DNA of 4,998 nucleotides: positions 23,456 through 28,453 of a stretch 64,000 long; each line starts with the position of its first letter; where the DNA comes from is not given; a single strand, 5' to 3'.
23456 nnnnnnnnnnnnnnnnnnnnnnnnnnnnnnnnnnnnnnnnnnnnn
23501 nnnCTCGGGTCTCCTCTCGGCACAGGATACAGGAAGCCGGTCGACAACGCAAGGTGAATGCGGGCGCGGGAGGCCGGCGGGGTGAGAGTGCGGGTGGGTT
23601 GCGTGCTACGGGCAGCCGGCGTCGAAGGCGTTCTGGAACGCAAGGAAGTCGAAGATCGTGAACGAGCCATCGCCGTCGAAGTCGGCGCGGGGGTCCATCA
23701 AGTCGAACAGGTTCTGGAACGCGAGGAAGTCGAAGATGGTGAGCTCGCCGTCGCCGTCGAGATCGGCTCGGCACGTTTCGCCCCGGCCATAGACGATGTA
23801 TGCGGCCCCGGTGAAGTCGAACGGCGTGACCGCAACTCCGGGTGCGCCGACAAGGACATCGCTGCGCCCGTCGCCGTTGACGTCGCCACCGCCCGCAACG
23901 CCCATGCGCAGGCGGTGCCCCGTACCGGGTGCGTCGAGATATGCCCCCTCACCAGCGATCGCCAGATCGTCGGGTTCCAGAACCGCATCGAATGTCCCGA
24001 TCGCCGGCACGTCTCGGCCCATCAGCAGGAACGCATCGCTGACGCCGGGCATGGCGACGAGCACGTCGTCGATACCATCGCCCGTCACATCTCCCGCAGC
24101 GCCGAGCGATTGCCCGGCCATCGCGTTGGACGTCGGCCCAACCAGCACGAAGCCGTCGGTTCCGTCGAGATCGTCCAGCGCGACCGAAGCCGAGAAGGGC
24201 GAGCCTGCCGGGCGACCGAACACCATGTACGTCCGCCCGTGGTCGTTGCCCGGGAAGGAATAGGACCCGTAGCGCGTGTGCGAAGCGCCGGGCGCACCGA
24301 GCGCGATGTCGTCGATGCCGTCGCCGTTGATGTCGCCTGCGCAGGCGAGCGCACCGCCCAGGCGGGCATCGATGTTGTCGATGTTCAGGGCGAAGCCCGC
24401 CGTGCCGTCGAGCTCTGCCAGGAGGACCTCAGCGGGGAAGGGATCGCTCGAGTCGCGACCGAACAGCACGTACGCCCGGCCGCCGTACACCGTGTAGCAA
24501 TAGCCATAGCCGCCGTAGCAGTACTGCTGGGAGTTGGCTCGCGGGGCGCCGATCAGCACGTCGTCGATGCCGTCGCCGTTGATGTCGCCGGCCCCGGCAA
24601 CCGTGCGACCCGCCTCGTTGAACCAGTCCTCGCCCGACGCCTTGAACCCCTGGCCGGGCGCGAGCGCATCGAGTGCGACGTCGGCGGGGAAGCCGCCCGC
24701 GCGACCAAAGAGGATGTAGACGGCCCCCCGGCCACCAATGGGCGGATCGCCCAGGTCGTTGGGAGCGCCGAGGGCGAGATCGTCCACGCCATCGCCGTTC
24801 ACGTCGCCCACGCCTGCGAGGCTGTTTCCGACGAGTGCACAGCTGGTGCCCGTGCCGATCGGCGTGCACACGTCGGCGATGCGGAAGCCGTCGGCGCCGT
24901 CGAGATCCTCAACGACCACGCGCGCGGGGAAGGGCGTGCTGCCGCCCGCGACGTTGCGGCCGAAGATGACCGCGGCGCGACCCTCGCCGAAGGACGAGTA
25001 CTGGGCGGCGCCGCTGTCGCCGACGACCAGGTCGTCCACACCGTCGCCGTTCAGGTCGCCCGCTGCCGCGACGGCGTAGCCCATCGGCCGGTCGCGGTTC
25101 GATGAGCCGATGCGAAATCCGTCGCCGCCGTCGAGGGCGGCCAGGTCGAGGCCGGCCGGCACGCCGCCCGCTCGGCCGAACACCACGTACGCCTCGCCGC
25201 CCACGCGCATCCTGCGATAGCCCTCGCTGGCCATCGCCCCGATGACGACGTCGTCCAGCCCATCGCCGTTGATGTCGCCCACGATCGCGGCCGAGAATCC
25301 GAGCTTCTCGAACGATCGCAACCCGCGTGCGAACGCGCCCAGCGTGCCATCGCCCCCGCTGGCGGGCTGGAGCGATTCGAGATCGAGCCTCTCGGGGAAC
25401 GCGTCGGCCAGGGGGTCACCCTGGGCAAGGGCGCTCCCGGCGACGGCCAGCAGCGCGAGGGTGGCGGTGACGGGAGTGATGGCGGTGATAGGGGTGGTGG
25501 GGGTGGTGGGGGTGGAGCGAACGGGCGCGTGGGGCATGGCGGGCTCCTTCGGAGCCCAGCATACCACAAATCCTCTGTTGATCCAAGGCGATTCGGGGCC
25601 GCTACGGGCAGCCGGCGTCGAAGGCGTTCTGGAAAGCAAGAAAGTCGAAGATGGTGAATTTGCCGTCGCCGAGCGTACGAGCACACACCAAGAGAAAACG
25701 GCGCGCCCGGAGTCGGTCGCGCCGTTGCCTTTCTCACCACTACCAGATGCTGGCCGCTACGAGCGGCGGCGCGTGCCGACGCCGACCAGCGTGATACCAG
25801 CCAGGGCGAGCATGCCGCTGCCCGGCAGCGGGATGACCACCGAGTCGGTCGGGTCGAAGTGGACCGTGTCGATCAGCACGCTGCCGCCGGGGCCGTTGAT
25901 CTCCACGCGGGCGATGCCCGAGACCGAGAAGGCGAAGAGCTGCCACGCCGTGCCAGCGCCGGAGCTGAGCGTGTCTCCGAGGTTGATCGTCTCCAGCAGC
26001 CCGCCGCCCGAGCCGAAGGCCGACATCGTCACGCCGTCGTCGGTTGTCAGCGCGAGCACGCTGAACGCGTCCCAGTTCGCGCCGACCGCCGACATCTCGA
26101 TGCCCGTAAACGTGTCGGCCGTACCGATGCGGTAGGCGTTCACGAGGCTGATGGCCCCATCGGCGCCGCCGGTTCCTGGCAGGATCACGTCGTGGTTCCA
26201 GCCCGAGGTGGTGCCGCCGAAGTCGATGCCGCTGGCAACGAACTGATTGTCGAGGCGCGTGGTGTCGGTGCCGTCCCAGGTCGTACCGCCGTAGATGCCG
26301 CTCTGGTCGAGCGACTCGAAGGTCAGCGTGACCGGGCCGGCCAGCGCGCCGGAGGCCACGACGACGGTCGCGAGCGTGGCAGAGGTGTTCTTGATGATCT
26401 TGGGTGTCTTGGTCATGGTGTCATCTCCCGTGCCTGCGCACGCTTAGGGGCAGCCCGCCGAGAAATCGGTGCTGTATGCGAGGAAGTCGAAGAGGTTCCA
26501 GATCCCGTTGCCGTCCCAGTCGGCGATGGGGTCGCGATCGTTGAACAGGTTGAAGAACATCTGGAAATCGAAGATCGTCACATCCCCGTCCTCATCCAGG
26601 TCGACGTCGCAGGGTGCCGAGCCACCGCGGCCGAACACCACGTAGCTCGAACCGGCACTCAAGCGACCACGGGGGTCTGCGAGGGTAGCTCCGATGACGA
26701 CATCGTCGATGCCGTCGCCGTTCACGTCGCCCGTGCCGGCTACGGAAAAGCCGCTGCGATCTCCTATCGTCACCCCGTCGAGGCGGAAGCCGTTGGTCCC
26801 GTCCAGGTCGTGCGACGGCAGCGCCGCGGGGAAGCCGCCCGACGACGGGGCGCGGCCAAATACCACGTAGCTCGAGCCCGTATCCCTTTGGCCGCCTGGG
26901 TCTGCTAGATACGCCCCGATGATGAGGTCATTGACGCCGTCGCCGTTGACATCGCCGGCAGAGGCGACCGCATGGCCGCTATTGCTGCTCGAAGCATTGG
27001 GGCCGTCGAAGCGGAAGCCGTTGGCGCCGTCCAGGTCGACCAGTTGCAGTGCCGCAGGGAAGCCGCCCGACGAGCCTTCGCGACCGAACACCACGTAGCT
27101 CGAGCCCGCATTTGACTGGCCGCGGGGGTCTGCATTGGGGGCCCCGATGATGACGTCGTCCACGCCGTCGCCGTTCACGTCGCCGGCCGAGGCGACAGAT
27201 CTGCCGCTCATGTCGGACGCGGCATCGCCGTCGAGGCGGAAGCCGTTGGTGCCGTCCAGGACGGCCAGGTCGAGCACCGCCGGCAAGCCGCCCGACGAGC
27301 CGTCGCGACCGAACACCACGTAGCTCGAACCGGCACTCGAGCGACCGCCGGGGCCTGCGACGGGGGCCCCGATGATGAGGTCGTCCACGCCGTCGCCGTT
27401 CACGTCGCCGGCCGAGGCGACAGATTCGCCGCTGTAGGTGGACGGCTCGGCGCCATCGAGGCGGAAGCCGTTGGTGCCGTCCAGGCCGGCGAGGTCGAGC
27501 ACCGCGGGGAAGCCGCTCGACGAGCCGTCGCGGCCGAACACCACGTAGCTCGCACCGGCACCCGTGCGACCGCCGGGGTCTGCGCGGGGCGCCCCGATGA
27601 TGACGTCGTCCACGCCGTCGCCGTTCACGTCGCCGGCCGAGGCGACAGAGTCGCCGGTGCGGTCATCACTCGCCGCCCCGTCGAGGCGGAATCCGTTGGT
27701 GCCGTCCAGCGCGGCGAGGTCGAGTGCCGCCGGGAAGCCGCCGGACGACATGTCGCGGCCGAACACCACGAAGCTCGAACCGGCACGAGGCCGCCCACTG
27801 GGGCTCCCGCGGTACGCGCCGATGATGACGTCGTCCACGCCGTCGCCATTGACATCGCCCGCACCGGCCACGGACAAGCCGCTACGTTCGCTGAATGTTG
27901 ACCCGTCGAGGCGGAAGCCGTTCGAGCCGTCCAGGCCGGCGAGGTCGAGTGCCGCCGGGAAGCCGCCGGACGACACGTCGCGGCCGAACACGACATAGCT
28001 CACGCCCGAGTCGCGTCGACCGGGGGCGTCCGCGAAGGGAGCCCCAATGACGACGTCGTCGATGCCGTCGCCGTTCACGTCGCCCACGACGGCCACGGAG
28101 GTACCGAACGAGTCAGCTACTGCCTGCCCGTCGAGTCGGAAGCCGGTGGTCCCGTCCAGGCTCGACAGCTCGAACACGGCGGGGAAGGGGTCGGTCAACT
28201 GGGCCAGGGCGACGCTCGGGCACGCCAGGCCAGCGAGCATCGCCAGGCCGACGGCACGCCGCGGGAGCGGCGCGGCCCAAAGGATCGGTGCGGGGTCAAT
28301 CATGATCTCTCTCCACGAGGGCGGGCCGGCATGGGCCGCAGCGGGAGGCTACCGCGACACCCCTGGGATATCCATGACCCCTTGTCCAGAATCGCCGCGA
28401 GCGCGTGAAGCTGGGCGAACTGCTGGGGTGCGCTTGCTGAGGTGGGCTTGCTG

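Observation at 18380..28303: Six-gene co-directional exoprotein island; five members share a Cys-bracketed double EF-hand (dockerin-like) C-terminal tail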

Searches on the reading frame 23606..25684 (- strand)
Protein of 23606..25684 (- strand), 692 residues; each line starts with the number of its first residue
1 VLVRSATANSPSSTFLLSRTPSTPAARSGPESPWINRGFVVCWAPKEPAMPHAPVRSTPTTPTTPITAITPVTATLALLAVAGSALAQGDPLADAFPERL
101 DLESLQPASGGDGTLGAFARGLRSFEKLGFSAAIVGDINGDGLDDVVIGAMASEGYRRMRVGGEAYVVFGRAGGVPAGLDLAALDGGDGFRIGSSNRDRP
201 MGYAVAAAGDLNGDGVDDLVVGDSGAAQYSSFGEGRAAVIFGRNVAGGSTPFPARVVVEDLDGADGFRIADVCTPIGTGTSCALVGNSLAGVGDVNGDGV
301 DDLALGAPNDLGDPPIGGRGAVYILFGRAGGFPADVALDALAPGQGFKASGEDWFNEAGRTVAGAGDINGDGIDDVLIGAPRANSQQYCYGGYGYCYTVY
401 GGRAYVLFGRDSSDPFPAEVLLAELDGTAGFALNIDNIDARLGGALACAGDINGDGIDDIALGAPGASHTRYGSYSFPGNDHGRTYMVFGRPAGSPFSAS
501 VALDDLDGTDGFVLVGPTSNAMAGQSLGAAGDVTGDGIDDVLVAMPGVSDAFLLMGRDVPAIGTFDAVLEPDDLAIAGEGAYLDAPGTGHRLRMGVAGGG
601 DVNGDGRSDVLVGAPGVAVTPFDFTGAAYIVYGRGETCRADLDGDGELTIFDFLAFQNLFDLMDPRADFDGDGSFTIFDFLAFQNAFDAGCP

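Call 3: search_protein_families(library=ncbifam, proteins=[window:23606-25684:-], max_evalue=0.01)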
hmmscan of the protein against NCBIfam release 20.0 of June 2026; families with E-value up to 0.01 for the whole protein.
window:23606-25684:- (692 aa): 2 families
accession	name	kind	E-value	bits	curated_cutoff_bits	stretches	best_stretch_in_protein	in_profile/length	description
NF041540.1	dockerin_GC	domain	1.4e-11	44.6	29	1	638-691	1-67/67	GC-type dockerin domain-anchored protein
NF047539.1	XAC2610_fam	domain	4.6e-07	30.2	35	0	209-230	4-25/89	XAC2610-related protein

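Call 4: search_protein_families(library=pfam, proteins=[window:23606-25684:-], max_evalue=0.01)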
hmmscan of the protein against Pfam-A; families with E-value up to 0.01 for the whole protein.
window:23606-25684:- (692 aa): 3 families
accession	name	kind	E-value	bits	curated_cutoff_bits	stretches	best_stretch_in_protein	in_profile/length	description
PF01839.29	FG-GAP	-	2.2e-40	136.3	22.1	6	359-395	2-35/37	FG-GAP repeat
PF13517.12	FG-GAP_3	-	2.4e-09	38.1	26.9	0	210-263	1-53/61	FG-GAP-like repeat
PF23167.1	DUF7057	-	0.00028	21.4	27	0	518-550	34-66/130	Domain of unknown function (DUF7057)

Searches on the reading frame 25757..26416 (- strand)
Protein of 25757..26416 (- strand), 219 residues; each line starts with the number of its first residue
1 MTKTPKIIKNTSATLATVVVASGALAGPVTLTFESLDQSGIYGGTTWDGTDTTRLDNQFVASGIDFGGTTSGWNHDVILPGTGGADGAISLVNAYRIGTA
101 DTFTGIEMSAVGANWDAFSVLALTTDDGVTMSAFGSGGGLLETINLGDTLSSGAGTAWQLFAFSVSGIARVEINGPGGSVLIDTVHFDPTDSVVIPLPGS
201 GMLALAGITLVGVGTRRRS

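Call 3: search_protein_families(library=ncbifam, proteins=[window:25757-26416:-], max_evalue=0.01)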
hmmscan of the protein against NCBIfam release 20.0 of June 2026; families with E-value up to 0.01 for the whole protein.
window:25757-26416:- (219 aa): 0 families

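Call 4: search_protein_families(library=pfam, proteins=[window:25757-26416:-], max_evalue=0.01)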
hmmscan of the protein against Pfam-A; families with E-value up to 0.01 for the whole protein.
window:25757-26416:- (219 aa): 0 families

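Call 39: search_protein_families(library=ncbifam, proteins=[window:25757-26416:-], max_evalue=10)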
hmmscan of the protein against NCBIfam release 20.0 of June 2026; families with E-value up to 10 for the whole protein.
window:25757-26416:- (219 aa): 1 family
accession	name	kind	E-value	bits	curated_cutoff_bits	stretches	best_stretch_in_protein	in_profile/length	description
NF038124.1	PEP_CTERM_TLD_A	exception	0.16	11.5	100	1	194-218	210-234/235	PEP_CTERM-anchored TLD domain-containing protein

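Call 63: search_solved_structures(query=window:25757-26416:-, max_evalue=1)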
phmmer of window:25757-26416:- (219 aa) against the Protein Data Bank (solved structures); distinct sequences matched with E-value up to 1: 0.

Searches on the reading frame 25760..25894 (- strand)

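Call 39: search_protein_families(library=ncbifam, proteins=[window:25760-25894:-], max_evalue=10)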
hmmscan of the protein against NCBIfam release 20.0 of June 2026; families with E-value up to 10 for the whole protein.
seq(45 aa): 7 families
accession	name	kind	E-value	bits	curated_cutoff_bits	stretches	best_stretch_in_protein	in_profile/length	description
TIGR03901.2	MYXO-CTERM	domain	0.02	15.2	20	1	25-44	15-33/34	MYXO-CTERM sorting domain-containing protein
NF038124.1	PEP_CTERM_TLD_A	exception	0.044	13.3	100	1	20-44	210-234/235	PEP_CTERM-anchored TLD domain-containing protein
NF041538.1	PEP_EDSA_1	subfamily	0.078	12.6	100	1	21-44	284-307/307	EDSAP-1 family PEP-CTERM protein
NF038129.1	PEP_NF038129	equivalog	0.081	12.8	65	1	18-44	168-194/194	NF038129 family PEP-CTERM protein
NF033554.9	floc_PepA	equivalog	0.092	12.5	80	1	21-44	237-258/261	flocculation-associated PEP-CTERM protein PepA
NF038125.1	PEP_CTERM_THxN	subfamily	0.21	11.1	85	1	20-44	222-244/246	THxN family PEP-CTERM protein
TIGR03382.1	GC_trans_RRR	domain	4.6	8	15.85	1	24-44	7-27/27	MYXO-CTERM sorting domain-containing protein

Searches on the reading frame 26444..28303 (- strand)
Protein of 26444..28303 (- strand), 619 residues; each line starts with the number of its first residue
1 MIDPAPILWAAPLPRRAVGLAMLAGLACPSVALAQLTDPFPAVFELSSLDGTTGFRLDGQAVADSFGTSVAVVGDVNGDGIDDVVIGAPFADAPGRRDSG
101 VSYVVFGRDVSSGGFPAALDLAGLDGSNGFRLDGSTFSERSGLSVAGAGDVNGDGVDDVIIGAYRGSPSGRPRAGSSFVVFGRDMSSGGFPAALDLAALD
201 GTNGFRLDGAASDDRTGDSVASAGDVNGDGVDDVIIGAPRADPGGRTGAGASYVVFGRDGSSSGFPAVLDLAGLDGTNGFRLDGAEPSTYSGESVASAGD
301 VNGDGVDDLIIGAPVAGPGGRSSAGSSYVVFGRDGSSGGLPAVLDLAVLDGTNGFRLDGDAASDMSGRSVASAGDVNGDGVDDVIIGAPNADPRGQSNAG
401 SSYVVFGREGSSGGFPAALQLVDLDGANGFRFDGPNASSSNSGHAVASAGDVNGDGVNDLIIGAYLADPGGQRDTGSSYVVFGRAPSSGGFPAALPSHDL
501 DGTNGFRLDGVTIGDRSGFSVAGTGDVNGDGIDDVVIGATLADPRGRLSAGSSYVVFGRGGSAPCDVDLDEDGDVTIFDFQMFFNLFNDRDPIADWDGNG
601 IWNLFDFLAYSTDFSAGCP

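Call 3: search_protein_families(library=ncbifam, proteins=[window:26444-28303:-], max_evalue=0.01)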
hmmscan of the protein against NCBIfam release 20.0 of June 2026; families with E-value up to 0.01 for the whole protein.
window:26444-28303:- (619 aa): 3 families
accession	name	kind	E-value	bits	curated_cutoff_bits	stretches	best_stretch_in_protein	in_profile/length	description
NF047539.1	XAC2610_fam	domain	1.1e-11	45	35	0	449-470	3-24/89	XAC2610-related protein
NF041540.1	dockerin_GC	domain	9.4e-08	32.3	29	1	565-618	1-67/67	GC-type dockerin domain-anchored protein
NF040734.1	CC-COOH_SaoC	equivalog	0.0015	18.3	80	0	446-462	49-65/148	Cys-Cys-COOH (seleno)protein SaoC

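Call 4: search_protein_families(library=pfam, proteins=[window:26444-28303:-], max_evalue=0.01)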
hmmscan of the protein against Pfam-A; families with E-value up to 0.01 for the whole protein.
window:26444-28303:- (619 aa): 4 families
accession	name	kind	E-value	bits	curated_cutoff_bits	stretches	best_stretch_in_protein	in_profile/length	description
PF01839.29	FG-GAP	-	1.5e-57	191.2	22.1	7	367-405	2-37/37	FG-GAP repeat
PF13517.12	FG-GAP_3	-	6.3e-11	43.1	26.9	1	418-461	17-60/61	FG-GAP-like repeat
PF14312.12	FG-GAP_2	-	5.9e-08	33.2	23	0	361-404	13-48/49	FG-GAP repeat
PF21955.1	CarG-like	-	5e-07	30.4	28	0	75-95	9-29/144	Carbapenem resistance protein CarG-like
